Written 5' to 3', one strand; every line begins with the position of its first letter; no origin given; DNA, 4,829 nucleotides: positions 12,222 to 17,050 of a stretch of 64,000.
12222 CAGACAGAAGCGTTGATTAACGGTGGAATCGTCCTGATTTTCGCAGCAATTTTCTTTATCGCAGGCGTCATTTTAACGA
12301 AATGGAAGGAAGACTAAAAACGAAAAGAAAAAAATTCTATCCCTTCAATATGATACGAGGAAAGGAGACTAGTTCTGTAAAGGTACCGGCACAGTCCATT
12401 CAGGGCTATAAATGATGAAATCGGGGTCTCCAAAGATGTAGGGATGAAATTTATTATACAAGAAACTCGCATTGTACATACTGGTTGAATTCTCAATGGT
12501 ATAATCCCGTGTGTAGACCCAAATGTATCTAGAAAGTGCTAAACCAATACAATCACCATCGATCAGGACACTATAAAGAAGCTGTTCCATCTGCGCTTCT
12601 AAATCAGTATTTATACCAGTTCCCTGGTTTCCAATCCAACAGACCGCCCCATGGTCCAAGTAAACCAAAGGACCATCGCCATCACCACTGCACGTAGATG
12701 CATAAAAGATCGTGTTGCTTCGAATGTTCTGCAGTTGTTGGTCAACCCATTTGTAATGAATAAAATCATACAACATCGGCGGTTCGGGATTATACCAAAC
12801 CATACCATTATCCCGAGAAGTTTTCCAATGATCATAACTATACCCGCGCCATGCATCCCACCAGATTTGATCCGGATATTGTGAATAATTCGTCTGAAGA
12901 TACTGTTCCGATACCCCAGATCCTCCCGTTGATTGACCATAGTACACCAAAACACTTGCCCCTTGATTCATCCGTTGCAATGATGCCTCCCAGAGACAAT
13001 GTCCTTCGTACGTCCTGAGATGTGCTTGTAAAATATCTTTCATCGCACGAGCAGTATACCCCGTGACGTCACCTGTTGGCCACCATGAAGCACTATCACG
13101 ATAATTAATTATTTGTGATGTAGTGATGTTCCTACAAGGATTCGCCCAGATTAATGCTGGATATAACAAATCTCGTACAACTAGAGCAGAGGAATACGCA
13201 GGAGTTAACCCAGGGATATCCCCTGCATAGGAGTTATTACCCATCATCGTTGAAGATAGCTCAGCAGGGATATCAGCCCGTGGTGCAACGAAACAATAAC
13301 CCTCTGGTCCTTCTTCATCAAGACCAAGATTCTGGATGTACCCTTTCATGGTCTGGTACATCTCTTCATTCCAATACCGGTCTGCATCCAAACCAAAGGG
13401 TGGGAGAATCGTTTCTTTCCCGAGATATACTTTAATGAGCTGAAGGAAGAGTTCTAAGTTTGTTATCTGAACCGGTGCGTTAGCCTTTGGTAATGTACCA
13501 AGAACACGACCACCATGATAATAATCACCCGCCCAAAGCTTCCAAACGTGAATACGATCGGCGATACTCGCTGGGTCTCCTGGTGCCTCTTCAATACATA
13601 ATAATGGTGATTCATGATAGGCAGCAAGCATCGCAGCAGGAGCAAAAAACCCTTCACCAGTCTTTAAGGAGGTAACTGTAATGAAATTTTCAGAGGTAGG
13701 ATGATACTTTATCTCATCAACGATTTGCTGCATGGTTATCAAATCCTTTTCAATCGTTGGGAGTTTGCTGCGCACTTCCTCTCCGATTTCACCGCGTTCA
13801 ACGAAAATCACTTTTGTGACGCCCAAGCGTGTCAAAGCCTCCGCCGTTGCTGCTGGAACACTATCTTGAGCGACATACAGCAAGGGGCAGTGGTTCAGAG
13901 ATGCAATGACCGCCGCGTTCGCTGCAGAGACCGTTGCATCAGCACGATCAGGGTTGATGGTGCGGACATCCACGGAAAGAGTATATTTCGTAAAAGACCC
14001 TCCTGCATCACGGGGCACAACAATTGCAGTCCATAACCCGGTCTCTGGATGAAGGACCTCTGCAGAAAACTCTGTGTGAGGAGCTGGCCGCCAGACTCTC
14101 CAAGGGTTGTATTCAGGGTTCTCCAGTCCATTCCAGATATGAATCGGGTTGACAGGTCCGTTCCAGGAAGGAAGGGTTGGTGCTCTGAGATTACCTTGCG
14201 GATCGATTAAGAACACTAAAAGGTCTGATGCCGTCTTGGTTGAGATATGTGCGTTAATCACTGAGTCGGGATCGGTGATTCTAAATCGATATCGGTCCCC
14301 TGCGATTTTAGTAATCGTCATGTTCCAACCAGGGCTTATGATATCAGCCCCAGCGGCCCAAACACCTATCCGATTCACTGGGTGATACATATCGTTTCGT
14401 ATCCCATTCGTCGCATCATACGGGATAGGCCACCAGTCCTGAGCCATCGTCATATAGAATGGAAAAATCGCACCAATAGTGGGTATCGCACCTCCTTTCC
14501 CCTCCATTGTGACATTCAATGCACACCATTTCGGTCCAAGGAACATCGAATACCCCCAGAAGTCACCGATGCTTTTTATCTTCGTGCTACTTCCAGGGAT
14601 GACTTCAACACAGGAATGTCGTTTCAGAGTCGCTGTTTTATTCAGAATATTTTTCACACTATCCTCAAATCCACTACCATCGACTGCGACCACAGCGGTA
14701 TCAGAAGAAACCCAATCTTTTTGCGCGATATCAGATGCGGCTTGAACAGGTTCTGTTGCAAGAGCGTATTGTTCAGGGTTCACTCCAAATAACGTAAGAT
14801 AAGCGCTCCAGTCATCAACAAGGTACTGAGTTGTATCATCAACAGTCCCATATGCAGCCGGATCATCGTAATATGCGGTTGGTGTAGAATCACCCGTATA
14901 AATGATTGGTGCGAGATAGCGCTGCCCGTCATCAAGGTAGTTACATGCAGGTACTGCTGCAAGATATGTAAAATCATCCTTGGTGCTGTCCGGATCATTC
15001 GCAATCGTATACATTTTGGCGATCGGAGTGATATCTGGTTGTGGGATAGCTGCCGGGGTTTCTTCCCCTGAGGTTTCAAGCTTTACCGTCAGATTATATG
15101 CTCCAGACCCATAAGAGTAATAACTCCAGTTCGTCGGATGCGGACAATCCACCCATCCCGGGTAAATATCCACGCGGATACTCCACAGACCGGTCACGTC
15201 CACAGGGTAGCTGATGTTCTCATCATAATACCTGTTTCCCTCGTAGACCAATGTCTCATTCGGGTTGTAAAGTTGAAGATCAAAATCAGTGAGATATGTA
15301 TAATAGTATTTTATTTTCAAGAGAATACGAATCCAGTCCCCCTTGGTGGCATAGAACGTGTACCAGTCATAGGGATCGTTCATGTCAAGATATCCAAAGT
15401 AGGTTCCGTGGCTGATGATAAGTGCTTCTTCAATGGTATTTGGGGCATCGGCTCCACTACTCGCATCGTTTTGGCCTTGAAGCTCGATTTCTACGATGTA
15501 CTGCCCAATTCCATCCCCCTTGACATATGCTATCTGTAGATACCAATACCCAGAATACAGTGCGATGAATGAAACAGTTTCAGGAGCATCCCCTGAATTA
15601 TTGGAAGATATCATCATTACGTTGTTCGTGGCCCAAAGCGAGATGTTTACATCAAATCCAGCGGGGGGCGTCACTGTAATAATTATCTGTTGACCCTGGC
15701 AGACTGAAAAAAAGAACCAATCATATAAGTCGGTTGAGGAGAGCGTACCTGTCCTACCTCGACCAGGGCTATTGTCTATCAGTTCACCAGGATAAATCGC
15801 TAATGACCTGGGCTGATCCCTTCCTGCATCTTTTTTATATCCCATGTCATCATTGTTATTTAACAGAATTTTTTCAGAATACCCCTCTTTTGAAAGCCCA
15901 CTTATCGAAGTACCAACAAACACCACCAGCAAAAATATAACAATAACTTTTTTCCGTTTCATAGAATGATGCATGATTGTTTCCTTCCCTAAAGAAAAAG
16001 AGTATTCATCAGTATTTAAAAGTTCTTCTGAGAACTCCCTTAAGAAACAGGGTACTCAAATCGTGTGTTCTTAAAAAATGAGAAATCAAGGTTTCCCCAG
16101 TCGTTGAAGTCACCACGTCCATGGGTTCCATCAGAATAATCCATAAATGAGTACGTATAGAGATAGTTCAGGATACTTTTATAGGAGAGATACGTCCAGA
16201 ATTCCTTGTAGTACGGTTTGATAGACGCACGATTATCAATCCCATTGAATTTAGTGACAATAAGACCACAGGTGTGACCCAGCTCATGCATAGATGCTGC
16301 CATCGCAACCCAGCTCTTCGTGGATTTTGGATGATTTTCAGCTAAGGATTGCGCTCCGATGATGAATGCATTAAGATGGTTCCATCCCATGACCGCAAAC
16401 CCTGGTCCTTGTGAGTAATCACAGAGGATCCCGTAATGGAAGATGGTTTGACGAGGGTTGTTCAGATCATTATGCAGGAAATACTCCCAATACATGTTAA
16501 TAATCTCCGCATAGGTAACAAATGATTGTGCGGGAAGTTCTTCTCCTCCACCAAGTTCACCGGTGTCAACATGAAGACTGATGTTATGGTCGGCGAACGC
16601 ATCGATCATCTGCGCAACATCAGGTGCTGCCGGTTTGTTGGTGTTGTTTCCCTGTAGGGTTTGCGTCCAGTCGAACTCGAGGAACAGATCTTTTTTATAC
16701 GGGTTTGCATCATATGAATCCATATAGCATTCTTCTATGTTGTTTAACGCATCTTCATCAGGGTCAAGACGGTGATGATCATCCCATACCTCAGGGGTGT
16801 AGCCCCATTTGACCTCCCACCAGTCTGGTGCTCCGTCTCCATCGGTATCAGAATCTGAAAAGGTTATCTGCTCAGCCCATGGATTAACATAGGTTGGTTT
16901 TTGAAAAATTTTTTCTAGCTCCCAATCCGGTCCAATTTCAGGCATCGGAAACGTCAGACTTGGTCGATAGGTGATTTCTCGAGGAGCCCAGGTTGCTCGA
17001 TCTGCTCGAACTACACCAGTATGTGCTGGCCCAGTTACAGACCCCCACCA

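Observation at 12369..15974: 1201-aa secreted gingipain-family homologue whose catalytic His position reads Gln: possible pseudo-peptidase with PPC domains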

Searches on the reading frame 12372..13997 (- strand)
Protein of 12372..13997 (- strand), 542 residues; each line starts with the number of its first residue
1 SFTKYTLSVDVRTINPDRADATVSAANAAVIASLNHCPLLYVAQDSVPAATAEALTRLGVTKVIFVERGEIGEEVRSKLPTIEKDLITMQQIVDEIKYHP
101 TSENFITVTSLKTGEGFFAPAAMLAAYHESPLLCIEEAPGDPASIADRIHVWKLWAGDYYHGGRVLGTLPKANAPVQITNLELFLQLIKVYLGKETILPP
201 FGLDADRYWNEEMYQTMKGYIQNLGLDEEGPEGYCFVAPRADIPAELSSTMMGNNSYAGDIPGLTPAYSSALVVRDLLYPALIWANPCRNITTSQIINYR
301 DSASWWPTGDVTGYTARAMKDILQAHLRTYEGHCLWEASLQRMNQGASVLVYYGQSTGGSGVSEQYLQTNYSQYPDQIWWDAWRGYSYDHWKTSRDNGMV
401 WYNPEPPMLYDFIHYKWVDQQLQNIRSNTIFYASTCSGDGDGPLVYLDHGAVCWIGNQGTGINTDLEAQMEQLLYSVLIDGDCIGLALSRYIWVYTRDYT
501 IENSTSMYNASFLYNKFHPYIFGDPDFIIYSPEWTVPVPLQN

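Call 24: predict_structure(alignment_id=A2)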
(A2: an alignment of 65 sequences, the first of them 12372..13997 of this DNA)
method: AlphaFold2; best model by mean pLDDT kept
length: 542 residues; sequences in the alignment: 65
mean_pLDDT: 77.0   pTM: 0.82
mean pLDDT of the five models: 77.0, 75.2, 71.9, 70.7, 67.6
residues with pLDDT >= 90: 206; 70-90: 189; 50-70: 60; < 50: 87
segments of 3 or more residues with pLDDT < 50: 1-5, 160-162, 303-308, 355-370, 372-422, 538-542
pLDDT, mean of each block of 10 residues (from residue 1): 53 79 95 94 95 94 94 93 96 95 94 85 96 93 93 73 67 80 84 77 84 94 91 93 92 94 87 88 86 71 48 68 91 67 81 50 39 37 32 30 34 36 66 73 73 83 71 89 92 85 78 81 92 64 33
secondary structure, 60 per line:
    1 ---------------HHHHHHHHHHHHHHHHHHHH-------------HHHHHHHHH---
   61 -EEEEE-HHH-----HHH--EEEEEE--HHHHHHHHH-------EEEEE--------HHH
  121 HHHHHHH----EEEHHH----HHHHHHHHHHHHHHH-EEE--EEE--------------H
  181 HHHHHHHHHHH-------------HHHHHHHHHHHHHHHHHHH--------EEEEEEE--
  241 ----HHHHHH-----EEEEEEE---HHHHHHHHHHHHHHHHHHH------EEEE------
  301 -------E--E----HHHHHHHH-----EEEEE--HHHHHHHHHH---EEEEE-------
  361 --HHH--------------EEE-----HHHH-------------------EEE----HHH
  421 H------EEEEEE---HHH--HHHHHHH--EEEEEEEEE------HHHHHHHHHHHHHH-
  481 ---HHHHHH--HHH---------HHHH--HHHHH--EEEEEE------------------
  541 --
elements in order: H16-35 H49-57 E62-66 E81-86 H89-97 E105-109 H118-127 E132-134 H142-156 E158-160 E163-165 H180-191 H205-223 E232-238 H245-250 E256-262 H266-284 E291-294 H316-323 E329-333 H336-345 E349-353 E380-382 H388-391 E411-413 H418-421 E428-433 H442-448 E451-459 H466-479 H484-489 H504-507 H510-514 E517-522

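Call 26: fold_search(model_id=the predicted structure, library=pdb)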
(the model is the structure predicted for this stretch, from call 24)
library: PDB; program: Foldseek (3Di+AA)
matches with E <= 10: 332; with E <= 0.001: 5
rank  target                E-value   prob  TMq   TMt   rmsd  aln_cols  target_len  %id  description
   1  6i9a_A                4.4e-05  1.00  0.35  0.41   8.9       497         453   10  Porphyromonas gingivalis gingipain K (Kgp) in complex with inhibitor KYT-36 (released 2019-03-13)
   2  4rbm                  4.7e-05  1.00  0.34  0.40  10.9       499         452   10  Porphyromonas gingivalis gingipain K (Kgp) catalytic and immunoglobulin superfamily-like domains (released 2014-10-08)
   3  4ief_B                2.1e-04  1.00  0.35  0.44   5.7       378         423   12  Complex of Porphyromonas gingivalis RgpB pro- and mature domains (released 2013-04-10)
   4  4ief_D                2.7e-04  1.00  0.37  0.46   5.4       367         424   12  Complex of Porphyromonas gingivalis RgpB pro- and mature domains (released 2013-04-10)
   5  9hn0_B                8.2e-04  0.98  0.26  0.10  13.1       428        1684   12  Cryo-EM structure of human separase bound to SCC1 (310-550 aa) (released 2025-09-03)
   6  9hma                  1.1e-03  0.97  0.25  0.11  13.4       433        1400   13  Cryo-EM structure of apo human separase (released 2025-09-03)
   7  5mz6_1                1.2e-03  0.99  0.26  0.15  12.8       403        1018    8  Cryo-EM structure of a Separase-Securin complex from Caenorhabditis elegans at 3.8 A resolution (released 2017-03-08)
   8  9hn4_B                1.4e-03  0.94  0.25  0.11  13.0       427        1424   12  Cryo-EM structure of human separase bound to phosphorylated SCC1 (310-550 aa) (released 2025-09-03)
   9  5j72_A                1.9e-03  0.95  0.20  0.18  15.7       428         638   10  Cwp6 from Clostridium difficile (released 2017-02-08)
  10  5fc2_B                2.7e-03  0.97  0.25  0.28  12.4       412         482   13  Structure of a separase in complex with a pAMK peptide containing a phospho-serine (released 2016-03-30)
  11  9hms_C                2.7e-03  0.94  0.27  0.15  16.1       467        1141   12  Cryo-EM structure of human separase bound to SCC1 (310-550 aa) and SA2 (released 2025-09-03)
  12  7nj0_A                2.7e-03  0.77  0.23  0.13  15.3       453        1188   13  CryoEM structure of the human Separase-Cdk1-cyclin B1-Cks1 complex (released 2021-08-04)
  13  8tl0_C                4.3e-03  0.87  0.24  0.27  21.9       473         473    9  Structure of activated SAVED-CHAT filament (released 2024-03-06)
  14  7nj1_A                4.8e-03  0.92  0.26  0.11  12.7       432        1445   11  CryoEM structure of the human Separase-Securin complex (released 2021-08-04)
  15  9hvy                  5.6e-03  0.90  0.25  0.11  14.3       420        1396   12  Cryo-EM structure of human separase-SCC1 (1-631) fusion protein (released 2026-01-14)
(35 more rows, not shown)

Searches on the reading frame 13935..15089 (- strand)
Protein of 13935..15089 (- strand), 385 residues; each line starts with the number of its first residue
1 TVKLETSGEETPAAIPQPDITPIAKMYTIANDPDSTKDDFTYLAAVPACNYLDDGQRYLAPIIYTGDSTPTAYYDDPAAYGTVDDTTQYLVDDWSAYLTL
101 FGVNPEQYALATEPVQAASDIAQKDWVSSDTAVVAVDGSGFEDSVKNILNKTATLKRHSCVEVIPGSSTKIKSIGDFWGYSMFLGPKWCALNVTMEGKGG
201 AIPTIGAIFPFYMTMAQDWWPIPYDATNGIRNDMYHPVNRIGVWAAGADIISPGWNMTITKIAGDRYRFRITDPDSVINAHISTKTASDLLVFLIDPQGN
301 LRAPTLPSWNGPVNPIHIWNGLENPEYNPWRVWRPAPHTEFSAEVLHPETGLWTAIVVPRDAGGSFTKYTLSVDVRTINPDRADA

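Call 53: predict_structure(alignment_id=A5)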
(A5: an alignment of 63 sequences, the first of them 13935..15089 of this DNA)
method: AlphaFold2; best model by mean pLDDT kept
length: 385 residues; sequences in the alignment: 63
mean_pLDDT: 78.4   pTM: 0.63
mean pLDDT of the five models: 78.4, 76.5, 76.4, 73.5, 72.5
residues with pLDDT >= 90: 145; 70-90: 139; 50-70: 64; < 50: 37
segments of 3 or more residues with pLDDT < 50: 1-8, 13-18, 306-323
pLDDT, mean of each block of 10 residues (from residue 1): 42 48 79 80 75 69 83 62 76 78 83 79 65 60 92 96 96 90 96 86 89 78 55 86 94 93 97 93 94 93 54 30 51 78 91 96 93 91 58
secondary structure, 60 per line:
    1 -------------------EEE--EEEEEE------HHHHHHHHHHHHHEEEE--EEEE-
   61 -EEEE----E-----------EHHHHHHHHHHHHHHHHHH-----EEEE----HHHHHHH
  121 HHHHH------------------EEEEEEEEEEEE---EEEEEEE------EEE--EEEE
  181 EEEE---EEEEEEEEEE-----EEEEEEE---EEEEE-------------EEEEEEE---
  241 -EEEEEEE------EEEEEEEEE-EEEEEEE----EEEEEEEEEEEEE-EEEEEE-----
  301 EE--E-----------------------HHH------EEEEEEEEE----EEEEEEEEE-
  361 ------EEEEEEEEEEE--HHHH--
elements in order: E20-22 E25-30 H37-49 E50-53 E56-59 E62-65 H83-100 E106-109 H114-125 E144-155 E159-165 E172-174 E177-184 E188-197 E203-209 E213-217 E231-237 E242-248 E255-263 E265-271 E276-288 E290-295 E338-346 E351-359 E367-377 H380-383

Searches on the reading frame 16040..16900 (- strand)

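Call 58: search_protein_families(library=pfam, proteins=[window:16040-16900:-], max_evalue=0.1)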
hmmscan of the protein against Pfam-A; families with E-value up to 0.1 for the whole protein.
window:16040-16900:- (286 aa): 1 family
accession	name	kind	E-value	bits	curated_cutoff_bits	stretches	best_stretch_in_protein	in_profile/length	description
PF03495.19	Binary_toxB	-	0.026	15.2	25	1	18-72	2-53/78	Clostridial binary toxin B/anthrax toxin PA Ca-binding domain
